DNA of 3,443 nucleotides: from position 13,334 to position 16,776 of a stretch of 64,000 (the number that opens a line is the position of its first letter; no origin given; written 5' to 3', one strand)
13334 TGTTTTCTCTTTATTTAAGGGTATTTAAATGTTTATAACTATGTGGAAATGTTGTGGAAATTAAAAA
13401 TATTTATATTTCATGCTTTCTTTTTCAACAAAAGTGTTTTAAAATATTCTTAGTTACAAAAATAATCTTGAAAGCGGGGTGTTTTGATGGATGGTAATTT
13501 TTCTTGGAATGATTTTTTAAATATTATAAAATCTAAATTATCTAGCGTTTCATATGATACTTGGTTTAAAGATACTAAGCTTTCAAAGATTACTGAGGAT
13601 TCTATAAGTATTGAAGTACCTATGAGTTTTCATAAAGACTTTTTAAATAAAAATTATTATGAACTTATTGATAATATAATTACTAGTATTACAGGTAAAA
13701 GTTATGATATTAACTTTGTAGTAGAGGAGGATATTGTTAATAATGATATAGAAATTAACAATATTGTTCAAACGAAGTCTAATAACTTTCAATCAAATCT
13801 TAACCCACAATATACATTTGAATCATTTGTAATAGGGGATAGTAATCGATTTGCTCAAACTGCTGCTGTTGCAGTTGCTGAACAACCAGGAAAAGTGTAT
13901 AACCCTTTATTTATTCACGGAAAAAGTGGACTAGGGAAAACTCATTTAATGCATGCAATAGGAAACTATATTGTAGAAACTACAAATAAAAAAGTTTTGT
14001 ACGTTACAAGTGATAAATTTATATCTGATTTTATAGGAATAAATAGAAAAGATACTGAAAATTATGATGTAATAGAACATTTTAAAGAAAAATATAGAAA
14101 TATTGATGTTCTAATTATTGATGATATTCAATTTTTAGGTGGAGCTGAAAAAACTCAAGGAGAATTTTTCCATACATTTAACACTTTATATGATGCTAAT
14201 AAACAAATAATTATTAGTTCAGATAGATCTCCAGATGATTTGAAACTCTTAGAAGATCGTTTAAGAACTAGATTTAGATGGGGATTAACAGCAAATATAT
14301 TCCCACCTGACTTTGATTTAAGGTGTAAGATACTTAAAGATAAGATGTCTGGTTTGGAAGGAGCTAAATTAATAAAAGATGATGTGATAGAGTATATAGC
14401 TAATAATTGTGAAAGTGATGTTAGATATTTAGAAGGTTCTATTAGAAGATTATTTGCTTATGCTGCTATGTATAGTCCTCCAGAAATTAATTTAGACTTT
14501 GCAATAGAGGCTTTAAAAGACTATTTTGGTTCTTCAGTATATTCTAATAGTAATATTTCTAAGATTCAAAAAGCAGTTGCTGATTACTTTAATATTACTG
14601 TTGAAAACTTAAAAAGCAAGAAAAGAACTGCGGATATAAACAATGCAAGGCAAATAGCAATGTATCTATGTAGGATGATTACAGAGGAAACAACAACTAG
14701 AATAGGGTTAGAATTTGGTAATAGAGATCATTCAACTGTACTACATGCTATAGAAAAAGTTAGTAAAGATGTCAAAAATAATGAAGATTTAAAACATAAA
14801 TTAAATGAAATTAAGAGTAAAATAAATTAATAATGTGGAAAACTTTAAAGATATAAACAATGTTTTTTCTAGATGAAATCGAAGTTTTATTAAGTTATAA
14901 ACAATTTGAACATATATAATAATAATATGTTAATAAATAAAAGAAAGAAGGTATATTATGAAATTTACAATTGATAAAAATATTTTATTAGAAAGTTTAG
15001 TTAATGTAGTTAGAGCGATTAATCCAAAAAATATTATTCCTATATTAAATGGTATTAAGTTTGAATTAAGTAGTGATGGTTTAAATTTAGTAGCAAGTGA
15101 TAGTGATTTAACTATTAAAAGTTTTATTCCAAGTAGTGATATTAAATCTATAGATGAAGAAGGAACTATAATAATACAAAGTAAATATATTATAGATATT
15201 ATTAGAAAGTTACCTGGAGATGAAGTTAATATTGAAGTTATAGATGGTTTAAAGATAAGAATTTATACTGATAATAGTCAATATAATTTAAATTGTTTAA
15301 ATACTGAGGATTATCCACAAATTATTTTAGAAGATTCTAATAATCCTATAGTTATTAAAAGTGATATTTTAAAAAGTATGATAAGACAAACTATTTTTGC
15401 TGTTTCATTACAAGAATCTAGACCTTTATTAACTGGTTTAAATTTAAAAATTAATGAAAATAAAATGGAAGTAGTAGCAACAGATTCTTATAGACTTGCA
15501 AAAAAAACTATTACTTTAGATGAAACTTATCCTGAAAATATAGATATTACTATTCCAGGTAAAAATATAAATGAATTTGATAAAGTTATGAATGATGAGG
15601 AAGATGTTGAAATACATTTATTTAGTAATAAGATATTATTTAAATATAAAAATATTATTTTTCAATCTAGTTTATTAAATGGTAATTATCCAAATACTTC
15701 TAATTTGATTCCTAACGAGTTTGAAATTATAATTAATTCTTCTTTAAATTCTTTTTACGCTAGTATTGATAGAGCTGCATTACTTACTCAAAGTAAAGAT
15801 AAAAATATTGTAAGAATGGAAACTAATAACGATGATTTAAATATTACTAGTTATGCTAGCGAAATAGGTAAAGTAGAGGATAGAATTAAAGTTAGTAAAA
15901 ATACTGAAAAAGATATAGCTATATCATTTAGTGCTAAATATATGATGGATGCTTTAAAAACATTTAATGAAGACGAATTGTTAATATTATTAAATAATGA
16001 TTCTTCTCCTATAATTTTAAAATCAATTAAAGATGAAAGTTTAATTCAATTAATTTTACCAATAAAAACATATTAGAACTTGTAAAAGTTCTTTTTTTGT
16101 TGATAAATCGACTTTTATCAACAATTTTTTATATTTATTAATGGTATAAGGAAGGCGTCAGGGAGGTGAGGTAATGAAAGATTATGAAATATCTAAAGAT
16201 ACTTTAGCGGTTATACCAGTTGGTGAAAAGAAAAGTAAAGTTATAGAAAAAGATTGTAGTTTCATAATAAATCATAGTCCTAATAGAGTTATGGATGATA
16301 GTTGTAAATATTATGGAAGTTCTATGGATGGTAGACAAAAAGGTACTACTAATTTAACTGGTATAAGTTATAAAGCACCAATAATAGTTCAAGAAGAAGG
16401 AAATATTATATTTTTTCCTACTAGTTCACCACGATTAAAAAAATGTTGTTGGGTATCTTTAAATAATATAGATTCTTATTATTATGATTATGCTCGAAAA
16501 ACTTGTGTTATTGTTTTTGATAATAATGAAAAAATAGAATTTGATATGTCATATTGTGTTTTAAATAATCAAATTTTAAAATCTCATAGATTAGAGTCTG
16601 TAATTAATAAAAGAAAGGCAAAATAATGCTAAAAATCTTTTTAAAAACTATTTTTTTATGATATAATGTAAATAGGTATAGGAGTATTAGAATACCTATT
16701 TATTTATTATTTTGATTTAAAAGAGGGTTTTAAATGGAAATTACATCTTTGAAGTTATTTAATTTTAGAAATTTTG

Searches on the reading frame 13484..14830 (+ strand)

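Call 19: search_protein_families(library=ncbifam, proteins=[window:13484-14830:+], max_evalue=0.001)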
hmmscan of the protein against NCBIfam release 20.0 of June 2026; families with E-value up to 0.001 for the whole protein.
window:13484-14830:+ (448 aa): 19 families
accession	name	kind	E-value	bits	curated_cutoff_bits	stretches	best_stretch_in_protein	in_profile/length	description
TIGR00362.1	DnaA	equivalog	6.8e-152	506.5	343.9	1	8-447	1-437/437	chromosomal replication initiator protein DnaA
NF001154.0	PRK00149.3-3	equivalog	1.4e-104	350.6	410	1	16-448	19-459/462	chromosomal replication initiator protein DnaA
NF009087.0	PRK12422.1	equivalog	2.1e-62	211.8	657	1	7-446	3-442/455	chromosomal replication initiator protein DnaA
TIGR03420.1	DnaA_homol_Hda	equivalog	1.7e-25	89.9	194.8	1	106-324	8-206/226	DnaA regulatory inactivator Hda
NF005304.0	PRK06835.1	equivalog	1e-16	61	215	1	138-263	182-304/330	ATP-binding protein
NF005982.0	PRK08084.1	equivalog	1e-14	54.7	268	1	109-323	18-213/235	DnaA inactivator Hda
NF038214.1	IS21_help_AAA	equivalog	8.2e-14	51.8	200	1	140-249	91-193/232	IS21-like element helper ATPase IstB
NF005992.0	PRK08116.1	subfamily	4.2e-13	49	189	1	92-287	64-259/269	hypothetical protein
NF005378.0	PRK06921.1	subfamily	3.3e-11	42.8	207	1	139-263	117-239/266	hypothetical protein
NF005206.0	PRK06672.1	equivalog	2.6e-10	39.8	416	1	7-102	194-290/341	hypothetical protein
NF009043.0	PRK12377.1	subfamily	1.4e-07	31.4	389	1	106-217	67-174/248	ATP-binding protein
NF005931.1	PRK07952.1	equivalog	4.9e-07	29.6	357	1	109-216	68-173/246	replicative helicase loader DnaC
NF006505.0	PRK08939.1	equivalog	5.4e-07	29.2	228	1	73-222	88-229/306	primosomal protein DnaI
NF006616.1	PRK09183.1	subfamily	5.3e-06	25.9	300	1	143-245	104-201/253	IS21-like element helper ATPase IstB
NF004688.0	PRK06030.1-3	equivalog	5.8e-06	26.4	136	1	363-445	28-109/123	hypothetical protein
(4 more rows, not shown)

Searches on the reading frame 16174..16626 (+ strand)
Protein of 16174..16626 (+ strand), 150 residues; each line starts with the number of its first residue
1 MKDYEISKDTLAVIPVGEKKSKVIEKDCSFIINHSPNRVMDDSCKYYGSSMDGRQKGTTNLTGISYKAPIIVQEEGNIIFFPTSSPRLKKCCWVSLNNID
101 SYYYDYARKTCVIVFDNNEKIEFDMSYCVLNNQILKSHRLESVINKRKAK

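Call 19: search_protein_families(library=ncbifam, proteins=[window:16174-16626:+], max_evalue=0.001)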
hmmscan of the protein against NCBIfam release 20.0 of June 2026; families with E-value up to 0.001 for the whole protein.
window:16174-16626:+ (150 aa): 0 families

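Call 72: search_protein_families(library=pfam, proteins=[window:16174-16626:+], max_evalue=0.00001)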
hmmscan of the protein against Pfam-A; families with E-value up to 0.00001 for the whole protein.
window:16174-16626:+ (150 aa): 1 family
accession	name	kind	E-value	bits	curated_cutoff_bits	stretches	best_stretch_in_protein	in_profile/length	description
PF06338.17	ComK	-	1.2e-39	135.9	22.3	1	2-147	2-150/152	ComK protein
